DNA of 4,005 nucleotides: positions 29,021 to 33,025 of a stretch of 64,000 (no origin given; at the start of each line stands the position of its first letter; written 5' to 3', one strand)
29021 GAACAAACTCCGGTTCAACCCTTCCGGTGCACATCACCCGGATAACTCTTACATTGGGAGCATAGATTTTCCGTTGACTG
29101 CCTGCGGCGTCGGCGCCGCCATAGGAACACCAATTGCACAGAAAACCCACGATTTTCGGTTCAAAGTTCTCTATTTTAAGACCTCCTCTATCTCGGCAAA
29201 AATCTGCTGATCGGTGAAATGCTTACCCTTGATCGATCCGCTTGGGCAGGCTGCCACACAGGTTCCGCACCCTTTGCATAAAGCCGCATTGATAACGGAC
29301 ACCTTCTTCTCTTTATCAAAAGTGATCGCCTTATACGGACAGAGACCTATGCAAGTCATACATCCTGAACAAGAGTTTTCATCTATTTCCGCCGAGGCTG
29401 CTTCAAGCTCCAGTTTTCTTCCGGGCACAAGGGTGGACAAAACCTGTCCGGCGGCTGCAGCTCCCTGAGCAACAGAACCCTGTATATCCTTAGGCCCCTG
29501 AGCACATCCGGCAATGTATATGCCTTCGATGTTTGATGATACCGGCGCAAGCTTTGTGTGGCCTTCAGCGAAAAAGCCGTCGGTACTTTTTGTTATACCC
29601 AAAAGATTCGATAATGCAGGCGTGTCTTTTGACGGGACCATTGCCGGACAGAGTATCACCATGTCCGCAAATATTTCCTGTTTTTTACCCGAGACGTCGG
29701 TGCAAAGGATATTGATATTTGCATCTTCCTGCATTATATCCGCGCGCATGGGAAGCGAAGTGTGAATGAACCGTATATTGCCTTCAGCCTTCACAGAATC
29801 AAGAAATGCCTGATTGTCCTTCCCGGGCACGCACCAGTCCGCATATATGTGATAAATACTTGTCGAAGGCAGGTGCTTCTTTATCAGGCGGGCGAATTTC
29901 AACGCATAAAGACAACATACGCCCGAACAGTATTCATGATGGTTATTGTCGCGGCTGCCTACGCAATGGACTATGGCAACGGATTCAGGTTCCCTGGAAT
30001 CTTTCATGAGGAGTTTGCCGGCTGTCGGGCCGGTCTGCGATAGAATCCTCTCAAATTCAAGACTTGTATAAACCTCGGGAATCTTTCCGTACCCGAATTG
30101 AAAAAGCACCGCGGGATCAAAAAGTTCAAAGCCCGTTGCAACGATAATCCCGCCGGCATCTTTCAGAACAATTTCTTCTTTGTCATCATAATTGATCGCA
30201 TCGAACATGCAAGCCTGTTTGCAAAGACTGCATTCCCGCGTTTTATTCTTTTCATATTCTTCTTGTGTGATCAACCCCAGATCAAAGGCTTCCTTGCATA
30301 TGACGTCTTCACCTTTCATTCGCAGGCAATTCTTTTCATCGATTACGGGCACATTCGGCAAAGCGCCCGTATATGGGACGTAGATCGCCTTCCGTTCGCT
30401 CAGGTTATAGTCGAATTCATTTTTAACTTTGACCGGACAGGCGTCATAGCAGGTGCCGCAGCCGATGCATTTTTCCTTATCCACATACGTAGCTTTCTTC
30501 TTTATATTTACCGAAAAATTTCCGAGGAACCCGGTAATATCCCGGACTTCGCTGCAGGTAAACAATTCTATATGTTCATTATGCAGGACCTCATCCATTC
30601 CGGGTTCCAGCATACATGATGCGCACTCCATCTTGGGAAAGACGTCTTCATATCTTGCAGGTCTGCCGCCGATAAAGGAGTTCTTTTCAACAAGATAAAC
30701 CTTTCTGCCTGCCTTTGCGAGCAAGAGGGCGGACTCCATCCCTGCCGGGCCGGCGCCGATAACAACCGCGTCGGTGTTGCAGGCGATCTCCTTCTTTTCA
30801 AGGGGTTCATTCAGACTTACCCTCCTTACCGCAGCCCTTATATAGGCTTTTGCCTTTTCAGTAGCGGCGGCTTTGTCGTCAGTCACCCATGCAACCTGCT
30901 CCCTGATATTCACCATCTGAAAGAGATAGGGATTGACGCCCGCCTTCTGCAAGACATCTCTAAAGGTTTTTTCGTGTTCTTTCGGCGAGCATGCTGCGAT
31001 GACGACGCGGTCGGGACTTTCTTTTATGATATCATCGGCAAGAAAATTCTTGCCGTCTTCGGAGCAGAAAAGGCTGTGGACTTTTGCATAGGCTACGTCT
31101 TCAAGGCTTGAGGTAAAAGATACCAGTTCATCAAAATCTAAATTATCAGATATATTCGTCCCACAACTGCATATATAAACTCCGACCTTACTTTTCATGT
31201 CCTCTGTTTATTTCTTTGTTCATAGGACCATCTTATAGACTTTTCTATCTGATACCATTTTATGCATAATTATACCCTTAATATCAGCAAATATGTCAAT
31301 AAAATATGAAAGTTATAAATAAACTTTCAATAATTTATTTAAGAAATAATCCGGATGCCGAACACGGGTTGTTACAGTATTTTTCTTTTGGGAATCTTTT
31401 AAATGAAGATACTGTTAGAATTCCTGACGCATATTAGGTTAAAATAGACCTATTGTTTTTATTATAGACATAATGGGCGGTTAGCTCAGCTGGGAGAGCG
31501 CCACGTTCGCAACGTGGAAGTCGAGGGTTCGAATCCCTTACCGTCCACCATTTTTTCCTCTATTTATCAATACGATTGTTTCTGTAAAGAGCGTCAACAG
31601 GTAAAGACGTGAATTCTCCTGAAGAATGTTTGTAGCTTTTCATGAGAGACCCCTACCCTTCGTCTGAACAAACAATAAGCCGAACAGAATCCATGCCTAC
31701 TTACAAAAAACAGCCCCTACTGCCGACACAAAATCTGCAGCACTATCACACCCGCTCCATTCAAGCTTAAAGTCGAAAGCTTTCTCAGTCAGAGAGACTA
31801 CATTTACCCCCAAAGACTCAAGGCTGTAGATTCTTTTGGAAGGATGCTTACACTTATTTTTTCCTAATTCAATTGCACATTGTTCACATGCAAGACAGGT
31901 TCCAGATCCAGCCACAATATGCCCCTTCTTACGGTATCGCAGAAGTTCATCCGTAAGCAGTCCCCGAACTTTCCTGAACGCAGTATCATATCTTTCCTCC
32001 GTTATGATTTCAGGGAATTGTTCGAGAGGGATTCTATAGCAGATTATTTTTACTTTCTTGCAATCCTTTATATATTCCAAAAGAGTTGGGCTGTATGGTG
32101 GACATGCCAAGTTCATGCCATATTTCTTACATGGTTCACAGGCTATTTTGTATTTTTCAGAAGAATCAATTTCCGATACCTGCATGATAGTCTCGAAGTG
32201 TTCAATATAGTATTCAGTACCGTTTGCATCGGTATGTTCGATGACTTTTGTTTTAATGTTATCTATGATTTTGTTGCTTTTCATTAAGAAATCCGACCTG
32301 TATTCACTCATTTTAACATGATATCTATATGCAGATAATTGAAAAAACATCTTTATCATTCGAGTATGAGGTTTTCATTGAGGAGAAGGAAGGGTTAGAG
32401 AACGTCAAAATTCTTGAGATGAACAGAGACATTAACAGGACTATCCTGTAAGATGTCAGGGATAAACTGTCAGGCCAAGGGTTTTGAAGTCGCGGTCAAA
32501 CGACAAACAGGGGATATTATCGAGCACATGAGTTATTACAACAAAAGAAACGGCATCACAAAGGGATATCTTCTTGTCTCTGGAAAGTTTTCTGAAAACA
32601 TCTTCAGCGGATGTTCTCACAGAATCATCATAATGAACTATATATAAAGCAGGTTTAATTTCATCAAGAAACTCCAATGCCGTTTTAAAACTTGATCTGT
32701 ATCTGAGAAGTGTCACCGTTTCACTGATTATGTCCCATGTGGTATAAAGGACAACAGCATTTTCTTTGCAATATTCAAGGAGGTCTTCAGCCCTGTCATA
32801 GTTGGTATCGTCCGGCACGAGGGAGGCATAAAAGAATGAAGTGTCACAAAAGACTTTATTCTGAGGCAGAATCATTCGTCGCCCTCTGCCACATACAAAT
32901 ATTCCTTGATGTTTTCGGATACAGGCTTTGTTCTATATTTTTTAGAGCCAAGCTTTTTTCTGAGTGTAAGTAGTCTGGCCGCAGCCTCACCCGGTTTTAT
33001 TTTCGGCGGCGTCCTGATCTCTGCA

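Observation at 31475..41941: tRNA-Ala-adjacent defence / toxin-antitoxin island bracketed by vapBC-derived direct repeats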

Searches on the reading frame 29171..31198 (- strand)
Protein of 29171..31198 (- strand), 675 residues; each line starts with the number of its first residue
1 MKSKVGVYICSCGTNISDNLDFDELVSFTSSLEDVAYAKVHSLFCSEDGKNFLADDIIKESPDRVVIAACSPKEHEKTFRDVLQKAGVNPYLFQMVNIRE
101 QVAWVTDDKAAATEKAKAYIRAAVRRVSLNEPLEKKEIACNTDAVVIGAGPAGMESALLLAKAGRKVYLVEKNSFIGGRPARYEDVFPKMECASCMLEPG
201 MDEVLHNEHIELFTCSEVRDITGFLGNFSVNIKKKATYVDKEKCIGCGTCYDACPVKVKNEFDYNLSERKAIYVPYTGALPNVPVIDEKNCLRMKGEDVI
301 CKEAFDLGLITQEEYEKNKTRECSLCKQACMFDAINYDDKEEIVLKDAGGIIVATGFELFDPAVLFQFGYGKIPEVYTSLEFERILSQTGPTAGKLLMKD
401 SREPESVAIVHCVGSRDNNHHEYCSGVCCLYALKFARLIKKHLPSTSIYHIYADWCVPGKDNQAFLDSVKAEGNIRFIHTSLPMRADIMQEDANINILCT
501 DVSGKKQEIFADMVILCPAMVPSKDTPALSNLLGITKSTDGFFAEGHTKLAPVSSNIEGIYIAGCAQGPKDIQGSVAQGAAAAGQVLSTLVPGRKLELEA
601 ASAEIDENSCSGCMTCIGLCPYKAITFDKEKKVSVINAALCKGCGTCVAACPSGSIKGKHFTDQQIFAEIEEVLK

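Call 66: find_related_loci(query=window:29171-31198:-, collection=metagenome_contigs, flank=10000)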
Query window:29171-31198:- (675 aa) in metagenome_contigs; peptide patterns used: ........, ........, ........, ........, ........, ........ (x = any residue, [..] = any of these).
339 stretches matched a pattern; 87 encode a relative of the query (tblastn E <= 1e-3); the best 80 are kept; 80 distinct loci.
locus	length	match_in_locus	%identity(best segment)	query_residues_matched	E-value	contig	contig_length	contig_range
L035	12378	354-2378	98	1-675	0e+0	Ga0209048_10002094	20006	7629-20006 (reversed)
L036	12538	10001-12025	98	1-675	0e+0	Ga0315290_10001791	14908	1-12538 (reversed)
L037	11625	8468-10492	98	1-675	0e+0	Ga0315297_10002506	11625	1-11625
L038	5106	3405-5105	97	1-567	0e+0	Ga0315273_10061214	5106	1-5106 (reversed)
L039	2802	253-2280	77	1-675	0e+0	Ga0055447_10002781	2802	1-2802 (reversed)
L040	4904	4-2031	77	1-675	0e+0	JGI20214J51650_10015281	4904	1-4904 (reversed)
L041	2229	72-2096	74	1-675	0e+0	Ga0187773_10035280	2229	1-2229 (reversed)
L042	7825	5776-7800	73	1-675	0e+0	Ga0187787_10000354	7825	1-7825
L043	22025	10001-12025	72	1-675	0e+0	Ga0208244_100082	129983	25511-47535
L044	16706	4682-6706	73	1-675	0e+0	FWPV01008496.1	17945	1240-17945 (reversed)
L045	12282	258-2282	73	1-675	0e+0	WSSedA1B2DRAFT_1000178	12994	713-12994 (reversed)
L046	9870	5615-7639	73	1-675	0e+0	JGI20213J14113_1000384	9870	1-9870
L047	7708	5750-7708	74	1-653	0e+0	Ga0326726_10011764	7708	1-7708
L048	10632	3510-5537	72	1-675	0e+0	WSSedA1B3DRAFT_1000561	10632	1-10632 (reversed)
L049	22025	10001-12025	71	1-675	0e+0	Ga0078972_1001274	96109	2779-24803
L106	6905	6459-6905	99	1-149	3e-90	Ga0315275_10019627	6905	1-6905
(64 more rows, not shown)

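Call 72: search_protein_families(library=pfam, proteins=[L036:674-3277:-, L036:3579-4193:+, L036:4251-5144:-, L036:5785-6708:+, L036:7176-8207:-, L036:8348-8860:+, L036:8871-9155:-, L036:9205-9498:-, L036:5003-5791:-], max_evalue=0.001)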
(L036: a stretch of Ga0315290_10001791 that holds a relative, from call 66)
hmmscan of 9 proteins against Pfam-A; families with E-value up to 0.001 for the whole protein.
L036:674-3277:- (867 aa): 2 families
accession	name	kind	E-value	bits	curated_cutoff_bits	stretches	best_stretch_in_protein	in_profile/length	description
PF02412.23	TSP_3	-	8.9e-29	99.3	25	5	658-680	2-24/36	Thrombospondin type 3 repeat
PF02415.23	Chlam_PMP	-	3.1e-05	24.2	20.6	0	232-248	3-19/19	Chlamydia polymorphic membrane protein (Chlamydia_PMP) repeat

L036:3579-4193:+ (204 aa): 1 family
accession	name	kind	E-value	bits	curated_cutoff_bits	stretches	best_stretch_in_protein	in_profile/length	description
PF13488.11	Gly-zipper_Omp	-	1.7e-07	31.5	25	1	40-80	5-45/46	Glycine zipper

L036:4251-5144:- (297 aa): 2 families
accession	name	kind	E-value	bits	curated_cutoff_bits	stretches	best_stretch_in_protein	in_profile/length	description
PF01061.29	ABC2_membrane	-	1.4e-15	57.8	26.9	1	55-260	6-208/211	ABC-2 type transporter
PF12698.13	ABC2_membrane_3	-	2e-07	30.9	31.6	1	101-283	160-341/347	ABC-2 family transporter protein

L036:5785-6708:+ (307 aa): 1 family
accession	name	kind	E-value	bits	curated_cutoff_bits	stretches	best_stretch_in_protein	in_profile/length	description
PF01734.28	Patatin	-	5e-27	95.8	27.7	1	51-208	1-190/191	Patatin-like phospholipase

L036:7176-8207:- (343 aa): 3 families
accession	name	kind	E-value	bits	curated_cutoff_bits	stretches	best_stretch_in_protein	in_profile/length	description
PF10282.15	Lactonase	-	8.7e-13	48.6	21.7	1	98-182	239-321/344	Lactonase, 7-bladed beta-propeller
PF01436.27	NHL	-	5.8e-08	32.8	20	1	57-85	1-28/28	NHL repeat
PF08450.18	SGL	-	8.6e-05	22.7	26.3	0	23-93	148-216/246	SMP-30/Gluconolactonase/LRE-like region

L036:8348-8860:+ (170 aa): 0 families

L036:8871-9155:- (94 aa): 2 families
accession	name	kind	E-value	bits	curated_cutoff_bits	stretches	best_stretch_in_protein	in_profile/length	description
PF01909.29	NTP_transf_2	-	9.2e-16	58.5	21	1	13-91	7-90/93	Nucleotidyltransferase domain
PF18765.7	Polbeta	-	2.3e-15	57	26.9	1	12-90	5-83/93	Polymerase beta, Nucleotidyltransferase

L036:9205-9498:- (97 aa): 3 families
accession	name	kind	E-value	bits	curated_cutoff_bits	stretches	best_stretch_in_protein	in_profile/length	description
PF01909.29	NTP_transf_2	-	1.3e-18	67.6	21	1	13-96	3-92/93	Nucleotidyltransferase domain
PF18765.7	Polbeta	-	1.1e-14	54.7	26.9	1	16-93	5-83/93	Polymerase beta, Nucleotidyltransferase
PF22600.2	MTPAP-like_central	-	0.00027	21.5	27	1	5-56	20-70/139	Poly(A) RNA polymerase, mitochondrial-like, central palm domain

L036:5003-5791:- (262 aa): 4 families
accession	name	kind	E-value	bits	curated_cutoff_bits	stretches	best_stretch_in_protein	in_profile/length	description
PF00005.33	ABC_tran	-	4.7e-31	108.6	25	1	36-179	2-137/137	ABC transporter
PF13304.12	AAA_21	-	2.1e-13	51.5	27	1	112-208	220-298/304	AAA domain, putative AbiEii toxin, Type IV TA system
PF13175.12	AAA_15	-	9.3e-06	25.9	32.1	0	50-72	28-50/374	AAA ATPase domain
PF02463.25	SMC_N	-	0.00014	21.8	40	0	50-220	29-209/220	RecF/RecN/SMC N terminal domain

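Call 73: search_protein_families(library=pfam, proteins=[L106:267-1376:-, L106:3202-3657:-, L106:3755-4288:-, L106:4320-4724:-, L106:5085-5468:-, L106:5505-5765:-, L106:5758-5949:-, L106:4961-5248:+, L106:2419-2757:+, L106:3181-3405:+], max_evalue=0.001)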
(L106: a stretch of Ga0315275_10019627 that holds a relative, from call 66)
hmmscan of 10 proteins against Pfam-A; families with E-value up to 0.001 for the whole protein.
L106:267-1376:- (369 aa): 5 families
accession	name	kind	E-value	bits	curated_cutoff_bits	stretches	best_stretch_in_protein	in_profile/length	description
PF13487.12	HD_5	-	3.7e-39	134.6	27.2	1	191-353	5-170/170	HD domain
PF01966.28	HD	-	6.3e-23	81.7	22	1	201-322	2-116/116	HD domain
PF12860.13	PAS_7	-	4.4e-07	30.5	27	1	55-169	1-115/115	PAS fold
PF13188.13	PAS_8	-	1.6e-06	28.3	21.8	1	50-94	2-48/65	PAS domain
PF08668.18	HDOD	-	5.2e-05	23.3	22.9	1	202-290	97-195/196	HDOD domain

L106:3202-3657:- (151 aa): 0 families

L106:3755-4288:- (177 aa): 2 families
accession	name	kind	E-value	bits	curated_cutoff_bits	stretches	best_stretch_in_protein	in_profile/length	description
PF01243.27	PNPOx_N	-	6e-10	40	28.1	1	46-163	5-119/120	Pyridoxamine 5'-phosphate oxidase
PF16242.11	Pyrid_ox_like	-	5.9e-09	36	28.8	1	44-159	4-121/149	Pyridoxamine 5'-phosphate oxidase like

L106:4320-4724:- (134 aa): 0 families

L106:5085-5468:- (127 aa): 1 family
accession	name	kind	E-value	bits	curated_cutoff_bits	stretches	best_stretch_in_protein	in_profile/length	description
PF07883.17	Cupin_2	-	0.00029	20.9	27.2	0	65-112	20-68/70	Cupin domain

L106:5505-5765:- (86 aa): 1 family
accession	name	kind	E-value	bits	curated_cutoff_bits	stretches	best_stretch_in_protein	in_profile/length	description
PF05016.21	ParE_toxin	-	6.1e-09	36.8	23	1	6-85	1-89/89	ParE toxin of type II toxin-antitoxin system, parDE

L106:5758-5949:- (63 aa): 0 families

L106:4961-5248:+ (95 aa): 0 families

L106:2419-2757:+ (112 aa): 2 families
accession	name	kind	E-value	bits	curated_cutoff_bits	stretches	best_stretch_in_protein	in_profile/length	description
PF20494.3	YfjS_YafY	-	0.00013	22.5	27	1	10-79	27-94/113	Lipoprotein YfjS/YafY domain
PF10050.14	DUF2284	-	0.00022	21.5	25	1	82-112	2-33/161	Predicted metal-binding protein (DUF2284)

L106:3181-3405:+ (74 aa): 0 families

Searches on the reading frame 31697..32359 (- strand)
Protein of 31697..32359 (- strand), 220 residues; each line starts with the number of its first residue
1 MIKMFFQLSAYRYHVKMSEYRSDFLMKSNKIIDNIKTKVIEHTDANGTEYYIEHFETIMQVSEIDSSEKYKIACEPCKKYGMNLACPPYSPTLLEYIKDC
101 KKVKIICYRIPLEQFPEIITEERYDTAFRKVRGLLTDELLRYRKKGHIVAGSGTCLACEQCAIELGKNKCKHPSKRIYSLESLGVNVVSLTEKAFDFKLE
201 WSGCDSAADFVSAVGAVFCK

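Call 7: search_protein_families(library=pfam, proteins=[window:31697-32359:-], max_evalue=0.01)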
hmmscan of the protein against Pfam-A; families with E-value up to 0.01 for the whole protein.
window:31697-32359:- (220 aa): 2 families
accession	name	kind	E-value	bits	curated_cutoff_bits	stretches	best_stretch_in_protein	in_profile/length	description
PF10050.14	DUF2284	-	8.3e-22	78.1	25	1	58-212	2-154/161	Predicted metal-binding protein (DUF2284)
PF20494.3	YfjS_YafY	-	0.0022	18.5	27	1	10-54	49-93/113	Lipoprotein YfjS/YafY domain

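Call 8: search_protein_families(library=padloc, proteins=[window:31697-32359:-], max_evalue=0.01)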
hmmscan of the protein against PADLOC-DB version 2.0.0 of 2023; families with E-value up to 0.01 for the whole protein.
window:31697-32359:- (220 aa): 0 families

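Call 9: search_protein_families(library=ncbifam, proteins=[window:31697-32359:-], max_evalue=0.01)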
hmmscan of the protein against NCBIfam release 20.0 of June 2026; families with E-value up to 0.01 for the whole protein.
window:31697-32359:- (220 aa): 0 families

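Call 16: find_encoding_contigs(protein=window:31697-32311:-, flank=10000, max_places=10)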
Protein window:31697-32311:- (204 aa): 5 contigs read that carry it; 2 places shown.
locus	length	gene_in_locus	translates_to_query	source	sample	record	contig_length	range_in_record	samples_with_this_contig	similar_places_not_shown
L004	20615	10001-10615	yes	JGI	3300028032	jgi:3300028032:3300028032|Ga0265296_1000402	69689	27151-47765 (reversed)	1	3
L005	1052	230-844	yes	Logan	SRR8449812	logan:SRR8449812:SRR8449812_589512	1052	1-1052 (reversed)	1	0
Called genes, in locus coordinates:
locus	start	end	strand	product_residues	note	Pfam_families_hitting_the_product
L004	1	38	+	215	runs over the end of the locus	PF00923:TAL_FSA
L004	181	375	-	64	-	-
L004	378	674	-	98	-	-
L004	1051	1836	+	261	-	PF12844:HTH_19 (weak), PF13560:HTH_31, PF01381:HTH_3, PF13443:HTH_26 (weak), PF13274:SocA_Panacea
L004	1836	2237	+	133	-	-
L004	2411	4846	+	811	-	PF04313:HSDR_N (weak), PF13588:HSDR_N_2 (weak), PF04851:ResIII, PF00270:DEAD, PF18766:SWI2_SNF2, PF00271:Helicase_C (weak)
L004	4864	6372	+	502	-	PF12161:HsdM_N, PF02384:N6_Mtase, PF01170:UPF0020, PF07669:Eco57I (weak)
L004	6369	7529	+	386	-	PF01420:Methylase_S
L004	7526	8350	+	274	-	-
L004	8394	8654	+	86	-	PF14076:DUF4258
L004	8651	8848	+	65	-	PF10049:DUF2283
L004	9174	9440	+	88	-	-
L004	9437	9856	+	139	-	PF01850:PIN (weak)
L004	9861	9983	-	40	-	-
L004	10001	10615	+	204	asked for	PF10050:DUF2284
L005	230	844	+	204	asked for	PF10050:DUF2284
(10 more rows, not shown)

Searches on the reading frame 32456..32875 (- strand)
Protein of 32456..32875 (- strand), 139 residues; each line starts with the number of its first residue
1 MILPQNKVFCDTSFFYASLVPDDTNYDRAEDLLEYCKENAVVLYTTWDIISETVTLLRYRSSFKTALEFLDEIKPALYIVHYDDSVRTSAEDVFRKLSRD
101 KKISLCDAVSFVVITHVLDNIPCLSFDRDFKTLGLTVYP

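Call 7: search_protein_families(library=pfam, proteins=[window:32456-32875:-], max_evalue=0.01)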
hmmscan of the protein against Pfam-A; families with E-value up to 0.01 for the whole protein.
window:32456-32875:- (139 aa): 2 families
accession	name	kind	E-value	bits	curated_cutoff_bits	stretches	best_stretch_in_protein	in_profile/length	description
PF01850.27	PIN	-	1.1e-06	29.6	23.6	1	8-132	1-116/120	PIN domain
PF13470.12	PIN_3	-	0.0019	19.4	27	1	7-92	1-83/115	PIN domain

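Call 8: search_protein_families(library=padloc, proteins=[window:32456-32875:-], max_evalue=0.01)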
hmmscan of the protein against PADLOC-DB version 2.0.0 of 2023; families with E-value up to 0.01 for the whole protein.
window:32456-32875:- (139 aa): 0 families

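Call 9: search_protein_families(library=ncbifam, proteins=[window:32456-32875:-], max_evalue=0.01)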
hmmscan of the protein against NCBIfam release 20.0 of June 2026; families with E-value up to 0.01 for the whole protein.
window:32456-32875:- (139 aa): 0 families
